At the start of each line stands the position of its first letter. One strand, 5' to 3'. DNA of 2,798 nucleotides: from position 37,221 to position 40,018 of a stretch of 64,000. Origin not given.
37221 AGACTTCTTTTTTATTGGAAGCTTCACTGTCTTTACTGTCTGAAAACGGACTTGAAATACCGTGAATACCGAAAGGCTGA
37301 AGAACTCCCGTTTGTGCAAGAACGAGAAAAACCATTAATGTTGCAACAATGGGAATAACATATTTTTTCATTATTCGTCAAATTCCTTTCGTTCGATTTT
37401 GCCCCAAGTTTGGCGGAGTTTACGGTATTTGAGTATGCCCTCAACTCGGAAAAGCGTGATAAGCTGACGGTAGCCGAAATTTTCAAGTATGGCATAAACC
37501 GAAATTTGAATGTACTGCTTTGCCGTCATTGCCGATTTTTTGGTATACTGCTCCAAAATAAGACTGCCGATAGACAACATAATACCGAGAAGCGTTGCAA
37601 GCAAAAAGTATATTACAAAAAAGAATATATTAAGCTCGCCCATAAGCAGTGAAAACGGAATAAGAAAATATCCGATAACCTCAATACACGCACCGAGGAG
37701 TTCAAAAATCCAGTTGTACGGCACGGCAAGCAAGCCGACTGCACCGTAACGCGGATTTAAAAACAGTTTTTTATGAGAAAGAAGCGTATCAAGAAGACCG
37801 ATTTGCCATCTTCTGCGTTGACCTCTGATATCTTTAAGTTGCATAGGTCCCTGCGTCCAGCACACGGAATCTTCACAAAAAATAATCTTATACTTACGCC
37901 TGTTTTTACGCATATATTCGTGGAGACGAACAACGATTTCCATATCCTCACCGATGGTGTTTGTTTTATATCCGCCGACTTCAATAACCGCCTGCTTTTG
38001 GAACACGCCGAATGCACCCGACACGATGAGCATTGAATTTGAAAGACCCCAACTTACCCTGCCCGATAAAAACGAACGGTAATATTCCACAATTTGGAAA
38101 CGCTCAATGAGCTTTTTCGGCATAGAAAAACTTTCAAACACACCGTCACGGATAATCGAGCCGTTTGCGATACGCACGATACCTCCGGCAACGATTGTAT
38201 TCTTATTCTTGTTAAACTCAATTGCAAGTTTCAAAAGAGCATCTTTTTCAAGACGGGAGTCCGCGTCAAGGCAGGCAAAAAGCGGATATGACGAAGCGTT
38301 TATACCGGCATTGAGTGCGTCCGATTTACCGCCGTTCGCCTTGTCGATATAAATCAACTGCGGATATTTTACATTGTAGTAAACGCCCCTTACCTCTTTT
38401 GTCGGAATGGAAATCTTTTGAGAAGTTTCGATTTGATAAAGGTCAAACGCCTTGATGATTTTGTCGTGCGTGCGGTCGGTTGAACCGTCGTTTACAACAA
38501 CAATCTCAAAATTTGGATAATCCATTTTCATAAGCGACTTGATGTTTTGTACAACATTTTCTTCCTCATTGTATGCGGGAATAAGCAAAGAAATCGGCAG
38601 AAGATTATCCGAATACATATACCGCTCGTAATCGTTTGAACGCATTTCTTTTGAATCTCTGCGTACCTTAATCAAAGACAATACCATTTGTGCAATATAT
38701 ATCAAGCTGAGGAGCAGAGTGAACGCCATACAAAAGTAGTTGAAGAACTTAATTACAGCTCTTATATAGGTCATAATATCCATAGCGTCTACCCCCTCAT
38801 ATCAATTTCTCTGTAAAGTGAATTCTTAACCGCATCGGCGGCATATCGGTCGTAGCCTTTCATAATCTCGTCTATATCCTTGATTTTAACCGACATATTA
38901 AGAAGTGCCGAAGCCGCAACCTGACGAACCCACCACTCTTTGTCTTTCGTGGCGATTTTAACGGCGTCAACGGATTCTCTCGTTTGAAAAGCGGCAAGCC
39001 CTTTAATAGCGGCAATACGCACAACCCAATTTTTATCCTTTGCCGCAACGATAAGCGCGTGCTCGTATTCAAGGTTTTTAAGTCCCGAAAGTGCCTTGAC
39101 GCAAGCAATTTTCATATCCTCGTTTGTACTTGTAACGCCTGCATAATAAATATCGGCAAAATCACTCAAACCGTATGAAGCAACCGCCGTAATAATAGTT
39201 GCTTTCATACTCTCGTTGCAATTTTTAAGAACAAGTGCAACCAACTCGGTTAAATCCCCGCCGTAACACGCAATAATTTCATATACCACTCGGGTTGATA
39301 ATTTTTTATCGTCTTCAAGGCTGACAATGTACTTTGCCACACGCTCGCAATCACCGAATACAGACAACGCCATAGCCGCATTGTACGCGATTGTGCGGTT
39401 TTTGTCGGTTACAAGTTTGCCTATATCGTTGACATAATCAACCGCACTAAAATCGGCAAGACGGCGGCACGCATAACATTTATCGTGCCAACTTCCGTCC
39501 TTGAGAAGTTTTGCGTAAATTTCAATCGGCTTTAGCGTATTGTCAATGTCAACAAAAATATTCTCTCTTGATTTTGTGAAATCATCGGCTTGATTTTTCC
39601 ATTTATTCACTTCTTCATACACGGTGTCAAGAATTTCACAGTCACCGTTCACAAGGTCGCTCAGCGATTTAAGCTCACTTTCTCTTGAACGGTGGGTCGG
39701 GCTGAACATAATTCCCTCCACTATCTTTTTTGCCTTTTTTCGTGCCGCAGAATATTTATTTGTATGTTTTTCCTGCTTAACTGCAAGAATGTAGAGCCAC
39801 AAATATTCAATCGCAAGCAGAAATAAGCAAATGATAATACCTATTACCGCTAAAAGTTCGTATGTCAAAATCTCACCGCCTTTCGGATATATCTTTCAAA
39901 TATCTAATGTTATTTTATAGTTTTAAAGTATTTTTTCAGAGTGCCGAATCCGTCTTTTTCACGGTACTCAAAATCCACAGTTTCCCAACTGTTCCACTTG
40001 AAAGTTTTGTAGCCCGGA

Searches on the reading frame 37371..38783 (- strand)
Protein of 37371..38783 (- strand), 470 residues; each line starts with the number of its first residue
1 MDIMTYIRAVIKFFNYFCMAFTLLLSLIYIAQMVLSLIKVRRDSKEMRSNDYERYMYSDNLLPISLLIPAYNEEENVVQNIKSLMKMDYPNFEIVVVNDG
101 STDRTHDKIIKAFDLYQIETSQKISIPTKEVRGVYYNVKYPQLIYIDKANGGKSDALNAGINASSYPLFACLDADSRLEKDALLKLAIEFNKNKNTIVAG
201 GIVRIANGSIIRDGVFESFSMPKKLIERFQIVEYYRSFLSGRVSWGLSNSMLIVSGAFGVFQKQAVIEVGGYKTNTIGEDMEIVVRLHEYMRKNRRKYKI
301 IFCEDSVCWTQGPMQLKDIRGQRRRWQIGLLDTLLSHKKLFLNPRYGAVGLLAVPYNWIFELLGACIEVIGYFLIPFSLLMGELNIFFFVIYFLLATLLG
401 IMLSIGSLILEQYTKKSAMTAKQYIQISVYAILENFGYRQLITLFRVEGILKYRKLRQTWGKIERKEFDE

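Call 54: search_protein_families(library=pfam, proteins=[window:37371-38783:-], max_evalue=0.00001)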
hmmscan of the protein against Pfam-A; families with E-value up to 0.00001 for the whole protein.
window:37371-38783:- (470 aa): 5 families
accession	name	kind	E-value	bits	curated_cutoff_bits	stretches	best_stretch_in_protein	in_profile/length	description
PF00535.33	Glycos_transf_2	-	1.5e-25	90.6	23.3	1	65-207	1-120/168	Glycosyl transferase family 2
PF13632.12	Glyco_trans_2_3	-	2.8e-17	63.6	27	1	170-398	3-196/198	Glycosyl transferase family group 2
PF13641.12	Glyco_tranf_2_3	-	2.5e-15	57.6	27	1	64-328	3-229/230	Glycosyltransferase like family 2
PF03142.21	Chitin_synth_2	-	1.6e-07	30.8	27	0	160-419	196-458/527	Chitin synthase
PF10111.15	Glyco_tranf_2_2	-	1.2e-06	28.7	27.3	0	65-292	1-204/276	Glycosyltransferase like family 2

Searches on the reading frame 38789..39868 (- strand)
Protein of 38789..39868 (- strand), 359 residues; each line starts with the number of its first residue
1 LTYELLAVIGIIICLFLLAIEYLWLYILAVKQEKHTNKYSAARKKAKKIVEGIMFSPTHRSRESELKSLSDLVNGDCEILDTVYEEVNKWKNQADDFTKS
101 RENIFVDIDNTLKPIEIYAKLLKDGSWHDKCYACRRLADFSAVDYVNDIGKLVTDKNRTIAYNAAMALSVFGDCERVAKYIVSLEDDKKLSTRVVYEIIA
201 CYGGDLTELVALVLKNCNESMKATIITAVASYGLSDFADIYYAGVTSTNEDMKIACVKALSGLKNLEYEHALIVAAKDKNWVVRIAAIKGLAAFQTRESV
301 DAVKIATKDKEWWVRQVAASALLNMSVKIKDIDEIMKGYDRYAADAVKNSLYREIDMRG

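Call 54: search_protein_families(library=pfam, proteins=[window:38789-39868:-], max_evalue=0.00001)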
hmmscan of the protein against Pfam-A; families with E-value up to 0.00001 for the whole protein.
window:38789-39868:- (359 aa): 2 families
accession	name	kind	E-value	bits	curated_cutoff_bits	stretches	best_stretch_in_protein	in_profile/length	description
PF13646.12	HEAT_2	-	9.8e-20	71.1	27.7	1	246-322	10-87/88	HEAT repeats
PF02985.28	HEAT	-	3.7e-10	39.5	23.5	0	272-294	5-27/31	HEAT repeat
